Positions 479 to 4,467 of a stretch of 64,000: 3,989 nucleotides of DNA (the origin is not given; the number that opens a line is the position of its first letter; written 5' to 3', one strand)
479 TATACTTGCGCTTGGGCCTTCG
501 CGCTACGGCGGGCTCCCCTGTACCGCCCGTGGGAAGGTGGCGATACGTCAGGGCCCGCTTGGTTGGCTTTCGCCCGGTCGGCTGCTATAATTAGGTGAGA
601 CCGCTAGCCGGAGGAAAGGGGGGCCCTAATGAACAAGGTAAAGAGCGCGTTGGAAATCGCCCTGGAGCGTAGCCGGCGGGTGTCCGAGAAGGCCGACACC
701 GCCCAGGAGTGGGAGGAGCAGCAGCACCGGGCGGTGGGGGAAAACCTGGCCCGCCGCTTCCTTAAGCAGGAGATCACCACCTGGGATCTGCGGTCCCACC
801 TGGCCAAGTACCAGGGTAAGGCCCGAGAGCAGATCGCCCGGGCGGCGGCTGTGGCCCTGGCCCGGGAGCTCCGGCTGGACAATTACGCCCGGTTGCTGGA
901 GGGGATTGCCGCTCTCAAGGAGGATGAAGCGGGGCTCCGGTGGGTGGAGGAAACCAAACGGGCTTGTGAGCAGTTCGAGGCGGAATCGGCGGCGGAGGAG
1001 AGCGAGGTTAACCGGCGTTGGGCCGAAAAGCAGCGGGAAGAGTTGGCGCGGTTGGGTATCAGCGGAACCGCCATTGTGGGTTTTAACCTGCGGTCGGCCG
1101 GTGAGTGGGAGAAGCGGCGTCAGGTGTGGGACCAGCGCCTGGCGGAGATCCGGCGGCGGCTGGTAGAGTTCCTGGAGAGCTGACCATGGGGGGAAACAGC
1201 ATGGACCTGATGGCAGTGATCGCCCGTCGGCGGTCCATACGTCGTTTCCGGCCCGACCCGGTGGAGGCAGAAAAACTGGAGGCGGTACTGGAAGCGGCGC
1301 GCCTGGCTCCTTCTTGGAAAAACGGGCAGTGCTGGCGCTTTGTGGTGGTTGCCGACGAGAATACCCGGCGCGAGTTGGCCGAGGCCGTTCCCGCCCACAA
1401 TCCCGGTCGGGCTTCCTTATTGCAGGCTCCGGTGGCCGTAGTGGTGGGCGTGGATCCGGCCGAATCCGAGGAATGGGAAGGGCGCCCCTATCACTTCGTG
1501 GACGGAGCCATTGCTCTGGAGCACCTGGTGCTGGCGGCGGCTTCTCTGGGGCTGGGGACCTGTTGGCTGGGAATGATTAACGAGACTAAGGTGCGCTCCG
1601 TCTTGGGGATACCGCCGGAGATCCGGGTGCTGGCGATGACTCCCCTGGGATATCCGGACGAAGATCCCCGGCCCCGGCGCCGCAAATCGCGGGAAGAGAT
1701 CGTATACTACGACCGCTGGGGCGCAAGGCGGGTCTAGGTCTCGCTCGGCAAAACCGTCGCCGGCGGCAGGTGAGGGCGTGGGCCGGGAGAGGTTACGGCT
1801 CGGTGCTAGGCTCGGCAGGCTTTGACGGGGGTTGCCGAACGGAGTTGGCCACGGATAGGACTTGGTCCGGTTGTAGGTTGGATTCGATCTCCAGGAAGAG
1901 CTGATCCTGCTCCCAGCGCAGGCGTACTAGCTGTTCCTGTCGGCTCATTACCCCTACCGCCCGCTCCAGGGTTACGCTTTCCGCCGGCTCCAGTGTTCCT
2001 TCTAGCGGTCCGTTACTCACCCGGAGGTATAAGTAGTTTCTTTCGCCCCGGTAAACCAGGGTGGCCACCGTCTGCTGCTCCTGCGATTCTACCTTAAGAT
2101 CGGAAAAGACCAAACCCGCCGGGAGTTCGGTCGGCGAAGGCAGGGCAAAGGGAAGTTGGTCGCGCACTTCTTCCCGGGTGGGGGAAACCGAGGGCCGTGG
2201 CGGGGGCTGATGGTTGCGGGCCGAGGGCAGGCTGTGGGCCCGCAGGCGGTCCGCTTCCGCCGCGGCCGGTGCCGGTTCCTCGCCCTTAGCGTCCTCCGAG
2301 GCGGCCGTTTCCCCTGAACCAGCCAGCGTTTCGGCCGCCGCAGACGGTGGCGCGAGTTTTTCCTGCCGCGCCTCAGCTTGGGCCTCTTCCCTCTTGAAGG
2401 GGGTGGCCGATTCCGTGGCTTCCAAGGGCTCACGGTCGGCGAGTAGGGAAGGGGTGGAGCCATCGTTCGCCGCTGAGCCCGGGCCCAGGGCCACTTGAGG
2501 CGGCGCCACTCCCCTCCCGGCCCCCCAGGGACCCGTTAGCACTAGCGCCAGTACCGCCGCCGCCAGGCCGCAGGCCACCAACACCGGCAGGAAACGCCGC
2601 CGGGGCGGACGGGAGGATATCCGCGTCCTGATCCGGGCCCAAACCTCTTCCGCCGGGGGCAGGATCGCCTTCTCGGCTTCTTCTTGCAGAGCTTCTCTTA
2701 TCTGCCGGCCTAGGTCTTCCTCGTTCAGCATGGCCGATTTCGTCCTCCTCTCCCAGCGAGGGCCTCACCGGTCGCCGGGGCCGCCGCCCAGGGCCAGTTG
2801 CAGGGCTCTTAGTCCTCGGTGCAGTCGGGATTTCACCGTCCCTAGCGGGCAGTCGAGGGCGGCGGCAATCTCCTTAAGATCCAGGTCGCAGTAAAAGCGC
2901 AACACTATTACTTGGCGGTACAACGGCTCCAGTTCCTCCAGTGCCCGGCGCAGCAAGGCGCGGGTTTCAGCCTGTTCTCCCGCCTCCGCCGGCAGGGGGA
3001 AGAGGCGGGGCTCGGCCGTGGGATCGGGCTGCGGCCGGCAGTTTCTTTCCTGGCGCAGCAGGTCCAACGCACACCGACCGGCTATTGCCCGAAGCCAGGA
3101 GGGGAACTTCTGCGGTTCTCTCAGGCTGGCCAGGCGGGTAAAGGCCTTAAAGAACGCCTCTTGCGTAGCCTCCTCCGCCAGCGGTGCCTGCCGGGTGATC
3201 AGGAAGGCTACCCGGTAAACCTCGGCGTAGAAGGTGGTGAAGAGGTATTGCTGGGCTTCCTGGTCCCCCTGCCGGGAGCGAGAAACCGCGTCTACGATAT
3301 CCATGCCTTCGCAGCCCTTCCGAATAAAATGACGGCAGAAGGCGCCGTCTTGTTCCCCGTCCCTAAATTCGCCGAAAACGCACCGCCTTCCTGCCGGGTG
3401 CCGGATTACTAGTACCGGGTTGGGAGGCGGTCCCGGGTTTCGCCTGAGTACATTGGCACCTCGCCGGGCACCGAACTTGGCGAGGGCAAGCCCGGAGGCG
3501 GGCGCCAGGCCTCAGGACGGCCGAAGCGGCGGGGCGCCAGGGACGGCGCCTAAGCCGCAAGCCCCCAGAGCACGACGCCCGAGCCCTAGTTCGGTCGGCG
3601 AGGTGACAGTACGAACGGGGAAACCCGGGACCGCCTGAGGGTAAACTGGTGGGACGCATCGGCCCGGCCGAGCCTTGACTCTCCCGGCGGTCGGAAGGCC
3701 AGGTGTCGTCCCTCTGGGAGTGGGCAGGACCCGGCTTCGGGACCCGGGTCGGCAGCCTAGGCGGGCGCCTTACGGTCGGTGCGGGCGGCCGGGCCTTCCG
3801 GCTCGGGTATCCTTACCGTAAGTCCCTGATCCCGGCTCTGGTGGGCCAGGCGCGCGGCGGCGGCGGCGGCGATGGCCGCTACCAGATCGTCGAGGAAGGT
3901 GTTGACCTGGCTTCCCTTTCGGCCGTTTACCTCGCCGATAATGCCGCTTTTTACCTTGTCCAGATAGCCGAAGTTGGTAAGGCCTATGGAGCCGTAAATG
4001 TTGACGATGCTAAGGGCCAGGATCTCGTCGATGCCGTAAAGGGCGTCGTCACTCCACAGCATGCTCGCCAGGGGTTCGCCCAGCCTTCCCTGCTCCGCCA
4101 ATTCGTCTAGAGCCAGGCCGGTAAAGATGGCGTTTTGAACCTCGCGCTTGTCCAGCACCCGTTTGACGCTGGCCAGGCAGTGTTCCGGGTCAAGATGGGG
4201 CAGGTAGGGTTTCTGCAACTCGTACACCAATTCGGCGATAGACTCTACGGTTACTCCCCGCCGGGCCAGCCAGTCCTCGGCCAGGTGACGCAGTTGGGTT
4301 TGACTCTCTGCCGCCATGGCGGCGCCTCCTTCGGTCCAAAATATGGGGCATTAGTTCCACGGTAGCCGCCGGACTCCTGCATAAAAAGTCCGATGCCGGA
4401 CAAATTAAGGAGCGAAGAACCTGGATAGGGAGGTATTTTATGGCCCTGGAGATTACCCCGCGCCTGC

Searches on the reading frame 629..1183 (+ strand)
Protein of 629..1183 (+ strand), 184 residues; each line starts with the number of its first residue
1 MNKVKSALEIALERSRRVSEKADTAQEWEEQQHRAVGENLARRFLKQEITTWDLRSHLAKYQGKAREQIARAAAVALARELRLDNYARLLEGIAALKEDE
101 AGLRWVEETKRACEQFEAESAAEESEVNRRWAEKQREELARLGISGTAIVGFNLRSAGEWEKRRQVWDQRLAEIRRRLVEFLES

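Call 15: search_protein_families(library=pfam, proteins=[window:629-1183:+])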
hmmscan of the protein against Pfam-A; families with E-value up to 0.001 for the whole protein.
window:629-1183:+ (184 aa): 0 families

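Call 21: find_encoding_contigs(protein=window:629-1183:+, flank=10000, max_places=3)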
Protein window:629-1183:+ (184 aa): no gene with exactly this product is on record in the collection.

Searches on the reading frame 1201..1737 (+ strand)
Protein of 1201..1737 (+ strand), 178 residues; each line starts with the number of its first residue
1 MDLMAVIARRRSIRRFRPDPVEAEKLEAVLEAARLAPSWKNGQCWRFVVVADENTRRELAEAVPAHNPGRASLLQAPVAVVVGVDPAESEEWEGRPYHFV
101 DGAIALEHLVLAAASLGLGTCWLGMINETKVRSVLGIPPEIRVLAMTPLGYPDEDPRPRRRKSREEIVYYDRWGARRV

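Call 24: find_encoding_contigs(protein=window:1201-1737:+, flank=10000, max_places=3)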
Protein window:1201-1737:+ (178 aa): no gene with exactly this product is on record in the collection.

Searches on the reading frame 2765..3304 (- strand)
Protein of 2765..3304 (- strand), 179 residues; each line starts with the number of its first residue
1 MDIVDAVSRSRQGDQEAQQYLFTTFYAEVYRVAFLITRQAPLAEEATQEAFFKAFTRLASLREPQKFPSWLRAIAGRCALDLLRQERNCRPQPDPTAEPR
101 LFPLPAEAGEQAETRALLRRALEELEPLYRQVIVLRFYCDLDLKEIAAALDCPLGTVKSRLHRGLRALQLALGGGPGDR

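Call 15: search_protein_families(library=pfam, proteins=[window:2765-3304:-])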
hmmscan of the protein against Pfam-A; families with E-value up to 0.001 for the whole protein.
window:2765-3304:- (179 aa): 4 families
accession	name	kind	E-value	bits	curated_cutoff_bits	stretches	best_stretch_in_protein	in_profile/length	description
PF08281.18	Sigma70_r4_2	-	5.5e-18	64.8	25.7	1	116-168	2-54/54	Sigma-70, region 4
PF04545.22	Sigma70_r4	-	8.1e-15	54.5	24.1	1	121-169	1-49/50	Sigma-70, region 4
PF04542.20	Sigma70_r2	-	9.5e-11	41.8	24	1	21-87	1-69/71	Sigma-70 region 2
PF07638.17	Sigma70_ECF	-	1.8e-06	28.4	21.1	0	3-64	4-66/185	ECF sigma factor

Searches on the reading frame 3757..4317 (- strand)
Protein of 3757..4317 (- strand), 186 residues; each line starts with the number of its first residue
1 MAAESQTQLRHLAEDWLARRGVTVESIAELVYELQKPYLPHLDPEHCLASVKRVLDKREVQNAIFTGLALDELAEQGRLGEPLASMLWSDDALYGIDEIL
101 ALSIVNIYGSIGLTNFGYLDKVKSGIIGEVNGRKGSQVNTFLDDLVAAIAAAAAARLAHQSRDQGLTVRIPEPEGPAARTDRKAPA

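Call 15: search_protein_families(library=pfam, proteins=[window:3757-4317:-])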
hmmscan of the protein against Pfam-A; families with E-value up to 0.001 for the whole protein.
window:3757-4317:- (186 aa): 1 family
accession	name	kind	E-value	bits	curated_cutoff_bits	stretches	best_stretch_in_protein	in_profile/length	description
PF04608.18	PgpA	-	3.8e-19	69.5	28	1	23-159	17-141/141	Phosphatidylglycerophosphatase A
